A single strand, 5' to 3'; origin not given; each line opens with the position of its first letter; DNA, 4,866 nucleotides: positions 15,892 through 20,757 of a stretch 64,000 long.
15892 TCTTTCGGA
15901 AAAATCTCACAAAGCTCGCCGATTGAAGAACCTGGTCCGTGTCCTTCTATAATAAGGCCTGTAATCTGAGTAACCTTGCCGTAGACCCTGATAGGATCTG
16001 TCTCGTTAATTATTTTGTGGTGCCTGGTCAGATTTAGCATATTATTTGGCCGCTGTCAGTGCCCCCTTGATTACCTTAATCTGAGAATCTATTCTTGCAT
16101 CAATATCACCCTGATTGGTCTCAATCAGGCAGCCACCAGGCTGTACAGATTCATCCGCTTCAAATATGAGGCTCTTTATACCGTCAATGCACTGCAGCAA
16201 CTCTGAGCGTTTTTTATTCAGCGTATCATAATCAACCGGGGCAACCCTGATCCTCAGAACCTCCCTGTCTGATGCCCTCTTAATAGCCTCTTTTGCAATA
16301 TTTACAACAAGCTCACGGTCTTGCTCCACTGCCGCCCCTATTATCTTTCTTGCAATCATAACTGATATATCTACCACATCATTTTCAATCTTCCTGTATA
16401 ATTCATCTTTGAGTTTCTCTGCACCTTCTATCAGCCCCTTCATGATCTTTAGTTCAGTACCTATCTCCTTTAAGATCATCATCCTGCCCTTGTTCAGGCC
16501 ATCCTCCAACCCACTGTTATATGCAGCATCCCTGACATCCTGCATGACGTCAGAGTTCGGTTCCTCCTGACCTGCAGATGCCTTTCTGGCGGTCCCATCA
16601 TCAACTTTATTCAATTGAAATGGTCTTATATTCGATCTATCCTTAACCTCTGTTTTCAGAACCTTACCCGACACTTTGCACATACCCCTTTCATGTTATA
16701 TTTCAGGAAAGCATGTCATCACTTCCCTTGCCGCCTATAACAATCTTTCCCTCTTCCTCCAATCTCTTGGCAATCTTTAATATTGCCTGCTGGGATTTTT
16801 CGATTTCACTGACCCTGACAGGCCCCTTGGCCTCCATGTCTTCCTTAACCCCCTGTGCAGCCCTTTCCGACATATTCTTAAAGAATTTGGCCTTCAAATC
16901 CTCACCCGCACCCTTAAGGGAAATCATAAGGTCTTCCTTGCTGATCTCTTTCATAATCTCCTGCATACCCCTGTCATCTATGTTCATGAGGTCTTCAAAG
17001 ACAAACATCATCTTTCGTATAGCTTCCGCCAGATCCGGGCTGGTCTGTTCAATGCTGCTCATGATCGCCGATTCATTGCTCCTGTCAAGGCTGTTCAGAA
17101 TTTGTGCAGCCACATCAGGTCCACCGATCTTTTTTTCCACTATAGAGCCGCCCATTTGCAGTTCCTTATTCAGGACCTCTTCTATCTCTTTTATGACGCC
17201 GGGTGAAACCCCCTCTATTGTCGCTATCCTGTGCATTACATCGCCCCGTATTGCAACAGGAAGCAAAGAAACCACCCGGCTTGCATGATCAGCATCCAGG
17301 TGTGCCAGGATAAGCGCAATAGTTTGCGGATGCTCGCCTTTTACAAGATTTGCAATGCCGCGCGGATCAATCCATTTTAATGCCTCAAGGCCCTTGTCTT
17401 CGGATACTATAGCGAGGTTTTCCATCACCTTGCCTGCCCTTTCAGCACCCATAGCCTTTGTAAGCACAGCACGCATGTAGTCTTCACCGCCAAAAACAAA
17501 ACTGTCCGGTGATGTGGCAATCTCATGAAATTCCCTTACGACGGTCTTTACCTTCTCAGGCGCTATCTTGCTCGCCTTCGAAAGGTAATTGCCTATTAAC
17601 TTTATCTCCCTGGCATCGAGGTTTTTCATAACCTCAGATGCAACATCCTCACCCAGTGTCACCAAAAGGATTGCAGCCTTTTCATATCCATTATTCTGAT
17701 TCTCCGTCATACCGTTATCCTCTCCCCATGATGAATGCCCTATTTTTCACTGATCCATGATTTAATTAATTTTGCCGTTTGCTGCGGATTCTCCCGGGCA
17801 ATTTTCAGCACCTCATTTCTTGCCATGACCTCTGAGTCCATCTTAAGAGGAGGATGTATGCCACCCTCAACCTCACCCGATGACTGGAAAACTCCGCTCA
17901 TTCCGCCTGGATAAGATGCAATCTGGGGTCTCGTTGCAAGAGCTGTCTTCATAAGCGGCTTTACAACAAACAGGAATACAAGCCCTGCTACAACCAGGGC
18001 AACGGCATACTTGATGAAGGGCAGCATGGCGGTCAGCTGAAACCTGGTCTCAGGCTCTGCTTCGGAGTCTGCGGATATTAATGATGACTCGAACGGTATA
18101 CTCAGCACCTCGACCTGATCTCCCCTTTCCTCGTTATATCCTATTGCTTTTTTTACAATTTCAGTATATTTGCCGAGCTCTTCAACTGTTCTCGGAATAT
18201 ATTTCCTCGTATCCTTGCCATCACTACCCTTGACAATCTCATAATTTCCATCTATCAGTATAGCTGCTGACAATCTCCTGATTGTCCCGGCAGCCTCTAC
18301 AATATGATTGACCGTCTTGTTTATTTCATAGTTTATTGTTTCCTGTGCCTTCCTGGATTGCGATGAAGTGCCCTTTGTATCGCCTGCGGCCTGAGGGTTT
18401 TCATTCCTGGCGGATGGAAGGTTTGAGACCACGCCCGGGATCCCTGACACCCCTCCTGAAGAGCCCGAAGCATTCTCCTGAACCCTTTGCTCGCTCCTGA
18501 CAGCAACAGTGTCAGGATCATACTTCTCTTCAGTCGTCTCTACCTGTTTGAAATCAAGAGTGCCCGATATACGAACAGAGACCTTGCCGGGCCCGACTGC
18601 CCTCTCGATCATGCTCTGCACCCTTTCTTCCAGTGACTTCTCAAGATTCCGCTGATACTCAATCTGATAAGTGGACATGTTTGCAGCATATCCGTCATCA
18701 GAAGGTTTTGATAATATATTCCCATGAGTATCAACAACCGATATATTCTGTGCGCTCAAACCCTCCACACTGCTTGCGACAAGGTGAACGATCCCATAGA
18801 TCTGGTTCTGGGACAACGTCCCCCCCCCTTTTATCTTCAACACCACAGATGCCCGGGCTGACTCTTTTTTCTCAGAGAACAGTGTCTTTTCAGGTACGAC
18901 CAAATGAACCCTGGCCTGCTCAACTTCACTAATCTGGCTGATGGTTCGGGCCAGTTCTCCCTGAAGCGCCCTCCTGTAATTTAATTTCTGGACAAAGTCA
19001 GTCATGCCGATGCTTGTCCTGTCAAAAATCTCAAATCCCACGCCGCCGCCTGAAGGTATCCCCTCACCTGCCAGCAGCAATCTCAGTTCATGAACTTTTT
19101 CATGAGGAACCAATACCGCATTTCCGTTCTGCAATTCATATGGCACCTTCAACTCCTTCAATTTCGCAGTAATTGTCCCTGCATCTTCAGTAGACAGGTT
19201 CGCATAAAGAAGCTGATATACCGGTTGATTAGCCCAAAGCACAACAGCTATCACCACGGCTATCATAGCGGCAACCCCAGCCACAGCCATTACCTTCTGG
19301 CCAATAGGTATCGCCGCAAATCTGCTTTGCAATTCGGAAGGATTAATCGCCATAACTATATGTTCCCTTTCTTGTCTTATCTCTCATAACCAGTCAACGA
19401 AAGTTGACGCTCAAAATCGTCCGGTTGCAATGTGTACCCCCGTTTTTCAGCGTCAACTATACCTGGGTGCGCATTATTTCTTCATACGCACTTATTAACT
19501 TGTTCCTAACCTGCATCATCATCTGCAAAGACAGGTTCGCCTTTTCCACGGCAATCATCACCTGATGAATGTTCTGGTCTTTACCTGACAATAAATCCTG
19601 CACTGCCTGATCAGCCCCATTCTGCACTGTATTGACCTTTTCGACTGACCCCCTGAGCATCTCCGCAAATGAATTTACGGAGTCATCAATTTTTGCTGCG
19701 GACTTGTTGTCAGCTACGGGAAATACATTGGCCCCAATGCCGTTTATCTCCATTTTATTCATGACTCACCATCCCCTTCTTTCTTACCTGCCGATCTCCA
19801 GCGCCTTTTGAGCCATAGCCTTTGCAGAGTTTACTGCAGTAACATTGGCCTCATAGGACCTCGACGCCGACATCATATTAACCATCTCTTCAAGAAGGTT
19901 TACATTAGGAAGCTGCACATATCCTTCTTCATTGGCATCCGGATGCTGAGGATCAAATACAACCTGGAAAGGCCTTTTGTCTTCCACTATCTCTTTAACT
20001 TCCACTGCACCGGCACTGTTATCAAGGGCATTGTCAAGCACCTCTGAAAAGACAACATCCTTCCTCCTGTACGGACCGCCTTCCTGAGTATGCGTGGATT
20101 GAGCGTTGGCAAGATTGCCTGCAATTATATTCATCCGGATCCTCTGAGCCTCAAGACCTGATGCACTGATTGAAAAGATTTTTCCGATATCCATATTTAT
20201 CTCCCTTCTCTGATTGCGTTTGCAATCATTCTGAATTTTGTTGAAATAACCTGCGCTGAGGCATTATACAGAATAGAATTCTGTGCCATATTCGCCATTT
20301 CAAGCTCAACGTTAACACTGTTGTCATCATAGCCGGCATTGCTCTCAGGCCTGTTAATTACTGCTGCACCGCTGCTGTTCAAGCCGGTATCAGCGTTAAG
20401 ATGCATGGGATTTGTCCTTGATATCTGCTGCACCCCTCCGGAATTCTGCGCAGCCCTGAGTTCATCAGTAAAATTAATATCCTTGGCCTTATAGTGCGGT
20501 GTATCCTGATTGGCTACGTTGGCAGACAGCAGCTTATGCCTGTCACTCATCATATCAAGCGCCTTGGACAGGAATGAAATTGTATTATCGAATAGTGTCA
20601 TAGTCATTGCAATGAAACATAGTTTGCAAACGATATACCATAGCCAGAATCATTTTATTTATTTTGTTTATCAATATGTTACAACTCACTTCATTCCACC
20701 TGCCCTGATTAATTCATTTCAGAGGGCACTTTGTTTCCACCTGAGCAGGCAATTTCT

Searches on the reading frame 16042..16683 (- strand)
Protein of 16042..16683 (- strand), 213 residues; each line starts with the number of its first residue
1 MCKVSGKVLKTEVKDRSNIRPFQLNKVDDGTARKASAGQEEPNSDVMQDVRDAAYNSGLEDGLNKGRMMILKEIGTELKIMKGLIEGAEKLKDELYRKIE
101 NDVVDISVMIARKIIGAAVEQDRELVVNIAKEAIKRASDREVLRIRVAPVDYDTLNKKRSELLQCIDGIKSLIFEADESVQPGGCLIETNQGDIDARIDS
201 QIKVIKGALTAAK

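Call 7: search_protein_families(library=ncbifam, proteins=[window:16042-16683:-])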
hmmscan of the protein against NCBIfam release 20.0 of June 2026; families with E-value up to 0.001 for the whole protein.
window:16042-16683:- (213 aa): 14 families
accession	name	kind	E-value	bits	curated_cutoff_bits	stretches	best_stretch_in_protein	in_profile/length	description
NF005198.1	PRK06669.1-3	equivalog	4.2e-28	98.4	200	1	35-206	123-290/299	flagellar assembly protein FliH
TIGR03825.1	FliH_bacil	equivalog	9.9e-23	81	148.9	1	47-210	82-245/255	flagellar assembly protein FliH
NF004968.0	PRK06328.1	equivalog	1e-21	77.3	220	1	92-210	83-201/223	HrpE/YscL family type III secretion apparatus protein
NF005392.0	PRK06937.1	equivalog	2.9e-19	69.2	159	1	86-210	78-200/209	HrpE/YscL family type III secretion apparatus protein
NF004270.2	PRK05687.2-1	equivalog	8.7e-19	68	180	1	34-205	46-218/223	flagellar assembly protein FliH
NF005196.1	PRK06669.1-1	equivalog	3.3e-14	53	200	1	43-208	109-271/274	flagellar assembly protein FliH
TIGR02499.1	HrpE_YscL_not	equivalog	2.5e-12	47.2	78.7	1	92-196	67-165/166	type III secretion system stator protein SctL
NF004266.1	PRK05687.1-1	equivalog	3.5e-11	43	260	1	39-200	58-216/230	flagellar assembly protein FliH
NF004269.1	PRK05687.1-5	equivalog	9.3e-11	41.9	279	1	47-204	64-224/249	flagellar assembly protein FliH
NF004267.1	PRK05687.1-3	equivalog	2.1e-09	36.9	293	1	36-205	89-252/266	flagellar assembly protein FliH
NF009925.1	PRK13386.1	equivalog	4e-09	36.1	192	1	28-203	44-214/228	flagellar assembly protein FliH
NF004690.0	PRK06032.1-1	equivalog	5.1e-06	26.2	201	1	48-203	34-193/209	flagellar assembly protein H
NF006574.0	PRK09098.1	subfamily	5.1e-06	26.1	278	1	97-211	109-224/277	HrpE/YscL family type III secretion apparatus protein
NF004692.0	PRK06032.1-3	equivalog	1.9e-05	24.5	235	1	47-196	53-203/244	flagellar assembly protein H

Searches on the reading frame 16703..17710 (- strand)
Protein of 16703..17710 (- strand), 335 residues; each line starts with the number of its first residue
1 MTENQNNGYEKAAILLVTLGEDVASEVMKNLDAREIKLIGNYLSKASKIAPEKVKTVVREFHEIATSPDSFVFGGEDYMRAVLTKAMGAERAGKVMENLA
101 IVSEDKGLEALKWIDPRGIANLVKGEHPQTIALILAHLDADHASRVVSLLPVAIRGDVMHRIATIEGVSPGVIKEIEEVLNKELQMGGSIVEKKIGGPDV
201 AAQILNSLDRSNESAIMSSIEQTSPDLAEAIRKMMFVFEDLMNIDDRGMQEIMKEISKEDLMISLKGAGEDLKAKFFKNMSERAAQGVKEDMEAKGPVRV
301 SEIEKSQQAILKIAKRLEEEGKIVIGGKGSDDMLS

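Call 7: search_protein_families(library=ncbifam, proteins=[window:16703-17710:-])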
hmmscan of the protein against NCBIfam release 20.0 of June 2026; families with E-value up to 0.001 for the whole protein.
window:16703-17710:- (335 aa): 2 families
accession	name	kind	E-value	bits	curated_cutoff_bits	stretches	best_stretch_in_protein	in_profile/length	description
TIGR00207.1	fliG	equivalog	1.5e-105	353.3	226.7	1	7-334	10-337/338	flagellar motor switch protein FliG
NF004260.2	PRK05686.2-1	equivalog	9.7e-30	103.8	550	1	10-294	19-302/316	flagellar motor switch protein FliG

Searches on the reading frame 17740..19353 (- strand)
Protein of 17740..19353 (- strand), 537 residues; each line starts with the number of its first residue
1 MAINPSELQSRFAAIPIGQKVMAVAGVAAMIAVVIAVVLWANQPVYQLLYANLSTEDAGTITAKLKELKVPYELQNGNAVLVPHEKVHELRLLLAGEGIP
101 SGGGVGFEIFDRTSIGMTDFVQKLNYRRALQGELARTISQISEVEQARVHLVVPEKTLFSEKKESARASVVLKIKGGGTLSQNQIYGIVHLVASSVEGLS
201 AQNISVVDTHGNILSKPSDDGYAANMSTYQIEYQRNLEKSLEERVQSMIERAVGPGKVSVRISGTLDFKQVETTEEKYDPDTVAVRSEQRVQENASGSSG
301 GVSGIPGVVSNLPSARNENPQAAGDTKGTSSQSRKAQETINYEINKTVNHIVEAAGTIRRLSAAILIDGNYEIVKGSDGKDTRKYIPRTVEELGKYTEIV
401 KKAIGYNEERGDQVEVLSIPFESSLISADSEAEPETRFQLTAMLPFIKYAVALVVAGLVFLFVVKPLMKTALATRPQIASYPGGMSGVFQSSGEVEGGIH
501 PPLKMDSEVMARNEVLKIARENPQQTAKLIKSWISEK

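Call 7: search_protein_families(library=ncbifam, proteins=[window:17740-19353:-])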
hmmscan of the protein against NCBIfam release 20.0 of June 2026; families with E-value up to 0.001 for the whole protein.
window:17740-19353:- (537 aa): 3 families
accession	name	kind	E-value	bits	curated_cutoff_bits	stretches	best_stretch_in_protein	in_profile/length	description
TIGR00206.1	fliF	equivalog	1.1e-115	387.6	129.75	1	19-536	23-553/555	flagellar basal-body MS-ring/collar protein FliF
TIGR02544.1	III_secr_YscJ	equivalog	1.4e-19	70.6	161.95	1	33-207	7-184/193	type III secretion system inner membrane ring lipoprotein SctJ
NF004606.0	PRK05934.1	equivalog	1.7e-05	24.1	297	1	133-216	75-155/341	type III secretion system protein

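Call 11: find_related_loci(query=window:17740-19353:-, collection=genome_contigs, flank=10000)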
Query window:17740-19353:- (537 aa) in genome_contigs; peptide patterns used: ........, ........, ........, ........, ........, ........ (x = any residue, [..] = any of these).
130 stretches matched a pattern; 79 encode a relative of the query (tblastn E <= 1e-3); 79 distinct loci.
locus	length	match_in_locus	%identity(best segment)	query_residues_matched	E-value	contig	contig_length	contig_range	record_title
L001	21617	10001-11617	81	1-537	0e+0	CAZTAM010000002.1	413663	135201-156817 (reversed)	MAG TPA_asm: uncultured Nitrospiraceae bacterium isolate SRP323723_co1_34 genome assembly, contig: NODE_5_length_413663_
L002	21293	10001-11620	74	1-537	0e+0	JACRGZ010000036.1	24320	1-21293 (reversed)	MAG: Nitrospirae bacterium isolate NC_groundwater_1764_Pr3_B-0.1um_46_12 SR-2_scaffold_141_637050, whole genome shotgun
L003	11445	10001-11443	79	1-481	0e+0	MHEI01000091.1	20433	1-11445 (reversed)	MAG: Nitrospirae bacterium RBG_16_43_11 RBG_16_scaffold_4467, whole genome shotgun sequence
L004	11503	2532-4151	65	1-537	0e+0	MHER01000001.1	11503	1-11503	MAG: Nitrospirae bacterium RIFCSPLOW2_12_42_9 rifcsplowo2_12_sub10_scaffold_1008, whole genome shotgun sequence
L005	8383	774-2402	64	1-537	0e+0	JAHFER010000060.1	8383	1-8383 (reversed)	MAG: Nitrospirae bacterium isolate nzgw273 NODE_23707_length_8384_cov_3.507201, whole genome shotgun sequence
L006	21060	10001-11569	50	1-537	1e-171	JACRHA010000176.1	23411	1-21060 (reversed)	MAG: Nitrospirae bacterium isolate NC_groundwater_1765_Pr3_B-0.1um_46_13 SR-2_scaffold_141_3857535, whole genome shotgun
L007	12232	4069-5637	50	1-537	9e-170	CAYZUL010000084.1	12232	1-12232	MAG TPA_asm: uncultured Nitrospirota bacterium isolate SRP090828_co2_53 genome assembly, contig: NODE_1808_length_12232_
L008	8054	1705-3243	48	12-537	1e-155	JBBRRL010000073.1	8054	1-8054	MAG: Nitrospirales bacterium isolate La5-N1 La5_metabat2.088_K_1971865_L_8054_cov_8.0000, whole genome shotgun sequence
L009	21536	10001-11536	48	12-537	2e-155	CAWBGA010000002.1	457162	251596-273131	MAG: Nitrospirota bacterium isolate MFD09212.bin.4.413 genome assembly, contig: contig_13958, whole genome shotgun seque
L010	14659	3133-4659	47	12-537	4e-150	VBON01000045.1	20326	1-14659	MAG: Nitrospirae bacterium isolate NS_11 14_1009_16_30cm_scaffold_45637, whole genome shotgun sequence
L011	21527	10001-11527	47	10-534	4e-149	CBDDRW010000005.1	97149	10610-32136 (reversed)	uncultured bacterium isolate s9_102 genome assembly, contig: s9_102.fak141_209377, whole genome shotgun sequence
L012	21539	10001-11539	47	10-534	7e-148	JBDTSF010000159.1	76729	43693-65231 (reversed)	MAG: Nitrospirota bacterium isolate cluster3_bin.264 NODE_644_length_76729_cov_89.068915, whole genome shotgun sequence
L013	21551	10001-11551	47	6-534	5e-147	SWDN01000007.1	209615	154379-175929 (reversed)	MAG: Nitrospira sp. isolate RSF48 Nitrospira_sp_RSF48_7, whole genome shotgun sequence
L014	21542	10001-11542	46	10-534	2e-146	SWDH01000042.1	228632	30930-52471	MAG: Nitrospira sp. isolate RSF11 Nitrospira_sp_RSF11_42, whole genome shotgun sequence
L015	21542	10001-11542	46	10-534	7e-146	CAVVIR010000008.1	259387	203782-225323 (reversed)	MAG: uncultured Nitrospiraceae bacterium isolate MFD01561.bin.2.25 genome assembly, contig: contig_1989, whole genome sh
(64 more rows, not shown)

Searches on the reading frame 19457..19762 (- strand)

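Call 7: search_protein_families(library=ncbifam, proteins=[window:19457-19762:-])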
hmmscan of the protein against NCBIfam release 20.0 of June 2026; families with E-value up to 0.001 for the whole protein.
window:19457-19762:- (101 aa): 2 families
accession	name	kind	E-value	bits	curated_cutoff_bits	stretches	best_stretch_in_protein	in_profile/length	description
TIGR00205.2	fliE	equivalog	3.1e-28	97.8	30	1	32-101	1-71/71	flagellar hook-basal body complex protein FliE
NF009371.0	PRK12729.1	equivalog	2.4e-10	41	145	1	18-96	44-123/127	flagellar hook-basal body protein FliE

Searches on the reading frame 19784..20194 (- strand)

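Call 7: search_protein_families(library=ncbifam, proteins=[window:19784-20194:-])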
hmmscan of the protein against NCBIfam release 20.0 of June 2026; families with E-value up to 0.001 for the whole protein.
window:19784-20194:- (136 aa): 19 families
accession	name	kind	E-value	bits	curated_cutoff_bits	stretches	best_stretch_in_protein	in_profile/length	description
TIGR01395.1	FlgC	equivalog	1e-54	184.5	102.1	1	6-136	3-137/137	flagellar basal body rod protein FlgC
NF009275.1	PRK12632.1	equivalog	9.8e-24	84.2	170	1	2-134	3-127/130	flagellar basal body rod protein FlgC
TIGR02488.1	flgG_G_neg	equivalog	3.3e-13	49.7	252.75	2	89-131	213-255/259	flagellar basal-body rod protein FlgG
TIGR03506.1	FlgEFG_subfam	subfamily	5.3e-12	46.1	70.25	2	6-63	2-56/351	flagellar hook-basal body complex protein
NF009456.0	PRK12816.1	equivalog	2.2e-08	34.1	416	1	89-133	217-261/264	flagellar basal body rod protein FlgG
NF005286.1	PRK06803.1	equivalog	2.8e-08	33.3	467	1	90-131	357-398/402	flagellar hook protein FlgE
TIGR01396.1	FlgB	equivalog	3e-08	34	59.05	1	5-132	3-130/131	flagellar basal body rod protein FlgB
NF009282.1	PRK12642.1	equivalog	1.1e-07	31.5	242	1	67-131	171-233/239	flagellar basal-body rod protein FlgF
TIGR02492.1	flgK_ends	equivalog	2.5e-07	30.4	170.75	0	97-133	400-436/437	flagellar hook-associated protein FlgK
TIGR02490.1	flgF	equivalog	3.1e-07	30.2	178.5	0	89-115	192-218/218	flagellar basal-body rod protein FlgF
NF004238.1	PRK05682.1-1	equivalog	1.4e-06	27.9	400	0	96-132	375-411/414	flagellar hook protein FlgE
NF009266.0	PRK12623.1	equivalog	1.6e-06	28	144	1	11-129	17-127/133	flagellar basal body rod protein FlgB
NF004240.1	PRK05682.1-4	equivalog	2.3e-06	27.2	472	0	94-134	402-442/443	flagellar hook protein FlgE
NF004241.1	PRK05682.1-5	equivalog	4.8e-06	25.9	469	0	10-61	8-53/446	flagellar hook protein FlgE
NF009280.2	PRK12640.1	subfamily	1.1e-05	25.2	210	1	90-132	198-240/246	flagellar basal body rod protein FlgF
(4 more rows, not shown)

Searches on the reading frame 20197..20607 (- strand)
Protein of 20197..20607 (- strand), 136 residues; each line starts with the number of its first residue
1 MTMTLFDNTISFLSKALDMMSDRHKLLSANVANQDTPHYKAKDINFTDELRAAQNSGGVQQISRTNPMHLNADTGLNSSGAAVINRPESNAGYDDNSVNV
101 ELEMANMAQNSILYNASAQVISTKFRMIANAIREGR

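Call 7: search_protein_families(library=ncbifam, proteins=[window:20197-20607:-])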
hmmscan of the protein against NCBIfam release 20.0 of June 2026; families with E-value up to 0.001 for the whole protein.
window:20197-20607:- (136 aa): 17 families
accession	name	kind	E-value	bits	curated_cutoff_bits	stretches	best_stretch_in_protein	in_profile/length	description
TIGR01396.1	FlgB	equivalog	7.4e-30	103.8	59.05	1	6-133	1-131/131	flagellar basal body rod protein FlgB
NF009264.0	PRK12621.1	equivalog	4.6e-26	91.8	163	1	4-135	3-134/136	flagellar basal body rod protein FlgB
NF009263.0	PRK12620.1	equivalog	1.3e-16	60.8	158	1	7-132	6-130/133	flagellar basal body rod protein FlgB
NF009266.0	PRK12623.1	equivalog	3.3e-16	59.4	144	1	8-132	11-130/133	flagellar basal body rod protein FlgB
NF004654.1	PRK06004.1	equivalog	2.8e-15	57.4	142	1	16-133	5-125/126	flagellar basal body rod protein FlgB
NF009328.0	PRK12685.1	equivalog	7e-15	55.4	169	1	6-133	5-114/116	flagellar basal body rod protein FlgB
NF009262.0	PRK12619.1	equivalog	1.6e-12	47.9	183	1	7-132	6-127/130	flagellar basal body rod protein FlgB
NF005280.0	PRK06797.1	equivalog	5e-12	46.5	106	1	8-131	3-131/135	flagellar basal body rod protein FlgB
NF009270.0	PRK12627.1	equivalog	7.1e-12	45.8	128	1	21-131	19-124/128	FlgB family protein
NF004653.1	PRK06003.1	equivalog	1.6e-11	44.7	153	1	13-133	10-125/126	flagellar basal body rod protein FlgB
NF005527.0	PRK07182.1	equivalog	3.5e-11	43.3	211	1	6-132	5-145/148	flagellar basal body rod protein FlgB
NF009265.0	PRK12622.1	equivalog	5.6e-11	42.7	145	1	3-129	1-131/135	flagellar basal body rod protein FlgB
NF009275.1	PRK12632.1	equivalog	3.9e-07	30.5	170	1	3-127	1-120/130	flagellar basal body rod protein FlgC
NF009267.0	PRK12624.1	equivalog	2.2e-06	28.2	241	1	4-133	5-141/143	flagellar basal body rod protein FlgB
TIGR02490.1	flgF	equivalog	0.00019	21.1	178.5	1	18-74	9-65/218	flagellar basal-body rod protein FlgF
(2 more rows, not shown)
